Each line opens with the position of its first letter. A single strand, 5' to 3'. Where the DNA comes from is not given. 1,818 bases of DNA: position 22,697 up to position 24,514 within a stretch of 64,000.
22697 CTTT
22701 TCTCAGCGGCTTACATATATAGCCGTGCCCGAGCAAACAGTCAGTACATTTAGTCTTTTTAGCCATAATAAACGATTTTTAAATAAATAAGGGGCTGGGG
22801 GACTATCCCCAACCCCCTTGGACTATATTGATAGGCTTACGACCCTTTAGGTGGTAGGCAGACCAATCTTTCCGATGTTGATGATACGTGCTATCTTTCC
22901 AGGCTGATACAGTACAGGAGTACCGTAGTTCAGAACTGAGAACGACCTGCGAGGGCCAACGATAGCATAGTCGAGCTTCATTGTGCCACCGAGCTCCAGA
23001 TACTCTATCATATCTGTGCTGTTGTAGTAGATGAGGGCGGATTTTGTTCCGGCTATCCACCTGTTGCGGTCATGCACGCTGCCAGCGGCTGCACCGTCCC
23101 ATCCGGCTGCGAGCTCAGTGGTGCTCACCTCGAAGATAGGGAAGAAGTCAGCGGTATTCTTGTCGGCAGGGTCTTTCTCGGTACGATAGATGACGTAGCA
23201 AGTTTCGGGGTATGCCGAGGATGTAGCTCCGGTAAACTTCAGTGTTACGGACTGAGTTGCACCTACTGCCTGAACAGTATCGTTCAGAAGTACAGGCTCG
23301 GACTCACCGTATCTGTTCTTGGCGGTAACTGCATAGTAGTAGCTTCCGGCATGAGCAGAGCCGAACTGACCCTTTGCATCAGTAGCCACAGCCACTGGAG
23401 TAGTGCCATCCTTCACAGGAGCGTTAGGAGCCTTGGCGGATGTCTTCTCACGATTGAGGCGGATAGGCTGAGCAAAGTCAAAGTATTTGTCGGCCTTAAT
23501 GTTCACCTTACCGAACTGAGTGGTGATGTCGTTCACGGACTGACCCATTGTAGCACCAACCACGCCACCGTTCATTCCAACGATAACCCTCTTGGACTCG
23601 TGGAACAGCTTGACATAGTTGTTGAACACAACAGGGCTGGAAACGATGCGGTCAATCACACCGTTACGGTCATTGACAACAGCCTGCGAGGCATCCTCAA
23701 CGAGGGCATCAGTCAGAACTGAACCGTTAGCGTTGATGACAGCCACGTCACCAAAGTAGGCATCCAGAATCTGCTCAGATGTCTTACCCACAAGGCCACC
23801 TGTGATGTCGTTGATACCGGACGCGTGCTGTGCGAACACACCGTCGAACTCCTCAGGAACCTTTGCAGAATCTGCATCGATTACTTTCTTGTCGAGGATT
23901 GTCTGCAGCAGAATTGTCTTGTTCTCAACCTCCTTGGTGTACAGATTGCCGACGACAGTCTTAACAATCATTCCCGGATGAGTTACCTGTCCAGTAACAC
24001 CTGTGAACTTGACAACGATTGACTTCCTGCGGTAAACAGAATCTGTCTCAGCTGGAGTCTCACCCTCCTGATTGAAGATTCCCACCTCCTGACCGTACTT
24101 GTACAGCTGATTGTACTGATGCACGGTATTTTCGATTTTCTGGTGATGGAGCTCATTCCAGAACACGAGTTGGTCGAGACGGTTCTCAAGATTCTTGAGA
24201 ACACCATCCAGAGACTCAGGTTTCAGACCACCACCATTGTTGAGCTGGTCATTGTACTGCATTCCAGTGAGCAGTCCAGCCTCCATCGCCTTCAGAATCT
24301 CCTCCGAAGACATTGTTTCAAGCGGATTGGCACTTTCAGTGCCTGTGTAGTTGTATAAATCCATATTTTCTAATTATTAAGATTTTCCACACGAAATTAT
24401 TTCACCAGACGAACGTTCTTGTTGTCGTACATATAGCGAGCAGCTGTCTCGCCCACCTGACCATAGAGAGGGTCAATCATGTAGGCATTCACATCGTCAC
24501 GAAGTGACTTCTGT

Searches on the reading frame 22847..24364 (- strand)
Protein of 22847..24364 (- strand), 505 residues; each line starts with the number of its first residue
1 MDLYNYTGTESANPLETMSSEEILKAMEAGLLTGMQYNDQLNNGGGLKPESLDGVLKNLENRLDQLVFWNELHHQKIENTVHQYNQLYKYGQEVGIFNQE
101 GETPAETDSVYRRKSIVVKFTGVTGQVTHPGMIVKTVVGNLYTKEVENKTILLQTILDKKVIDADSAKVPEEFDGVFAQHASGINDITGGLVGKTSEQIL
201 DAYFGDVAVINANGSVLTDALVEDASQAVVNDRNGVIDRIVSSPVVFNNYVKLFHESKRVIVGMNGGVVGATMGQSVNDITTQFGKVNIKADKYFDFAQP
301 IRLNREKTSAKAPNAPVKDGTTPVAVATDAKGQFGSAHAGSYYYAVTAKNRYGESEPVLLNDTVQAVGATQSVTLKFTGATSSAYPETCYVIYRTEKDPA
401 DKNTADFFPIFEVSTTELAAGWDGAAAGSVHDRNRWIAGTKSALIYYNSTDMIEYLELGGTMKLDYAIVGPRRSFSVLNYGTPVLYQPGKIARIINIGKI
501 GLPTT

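Call 68: search_dna_similar(query=window:22847-24364:-, collection=phages, mode=protein, max_rows=12)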
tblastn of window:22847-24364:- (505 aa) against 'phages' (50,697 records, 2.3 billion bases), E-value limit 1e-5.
Records with a match: 342; places in all: 342; records where one place covers at least 80% of the query: 335.
Best place of each record, by identity: 80-90% 1; 60-80% 1; <60% 340.
By first word of the organism name: Bacillus 204; Staphylococcus 78; Lactobacillus 20; Enterococcus 13; Bacteroides 6; Thermus 5; Pseudomonas 3; Bacteriophage 2; Lysinibacillus 2; Chryseobacterium 1; and 8 more.
By host as written in the record: - 31; Staphylococcus aureus 27; Bacillus cereus 23; Bacillus subtilis 21; Bacillus thuringiensis subsp. kurstaki 20; Staphylococcus carnosus TM300 14; Bacillus thuringiensis kurstaki 12; Lactobacillus plantarum 10; and 98 more.
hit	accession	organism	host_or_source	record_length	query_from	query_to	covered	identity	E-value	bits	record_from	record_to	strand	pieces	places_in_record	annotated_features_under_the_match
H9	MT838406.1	Bacteriophage sp.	human fecal samples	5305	1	505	100%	89.1%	0e+0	932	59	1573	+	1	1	record has no annotation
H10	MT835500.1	Bacteriophage sp.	human fecal samples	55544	1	502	99%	61.1%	0e+0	590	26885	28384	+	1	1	record has no annotation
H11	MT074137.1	Bacteroides phage DAC16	Bacteroides thetaiotaomicron VPI-5485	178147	22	498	94%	36.1%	2e-77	270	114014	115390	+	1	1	hypothetical protein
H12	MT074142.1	Bacteroides phage DAC23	Bacteroides thetaiotaomicron VPI-5490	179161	22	498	94%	36.1%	2e-77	270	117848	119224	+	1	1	hypothetical protein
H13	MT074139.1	Bacteroides phage DAC19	Bacteroides thetaiotaomicron VPI-5487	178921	22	498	94%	35.9%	4e-77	269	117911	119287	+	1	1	hypothetical protein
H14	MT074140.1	Bacteroides phage DAC20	Bacteroides thetaiotaomicron VPI-5488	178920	22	498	94%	35.9%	4e-77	269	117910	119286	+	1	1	hypothetical protein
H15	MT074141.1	Bacteroides phage DAC22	Bacteroides thetaiotaomicron VPI-5489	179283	22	498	94%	35.9%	4e-77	269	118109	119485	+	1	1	hypothetical protein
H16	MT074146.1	Bacteroides phage SJC03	Bacteroides thetaiotaomicron VPI-5494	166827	22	498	94%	34.6%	7e-75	263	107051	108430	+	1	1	hypothetical protein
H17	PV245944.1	Chryseobacterium phage MA9V-3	Chryseobacterium sp. MA9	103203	22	500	95%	33.5%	9e-64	230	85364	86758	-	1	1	hypothetical protein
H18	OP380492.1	Bacillus phage Nachito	Bacillus sp. ET1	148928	1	497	98%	30.0%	4e-48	184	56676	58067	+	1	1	major capsid protein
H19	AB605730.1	Bacillus phage SP-10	-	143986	25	497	94%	29.8%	2e-39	159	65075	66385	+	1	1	major capsid protein precursor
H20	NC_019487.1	Bacillus phage SP-10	-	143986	25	497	94%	29.8%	2e-39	159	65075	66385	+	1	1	major head protein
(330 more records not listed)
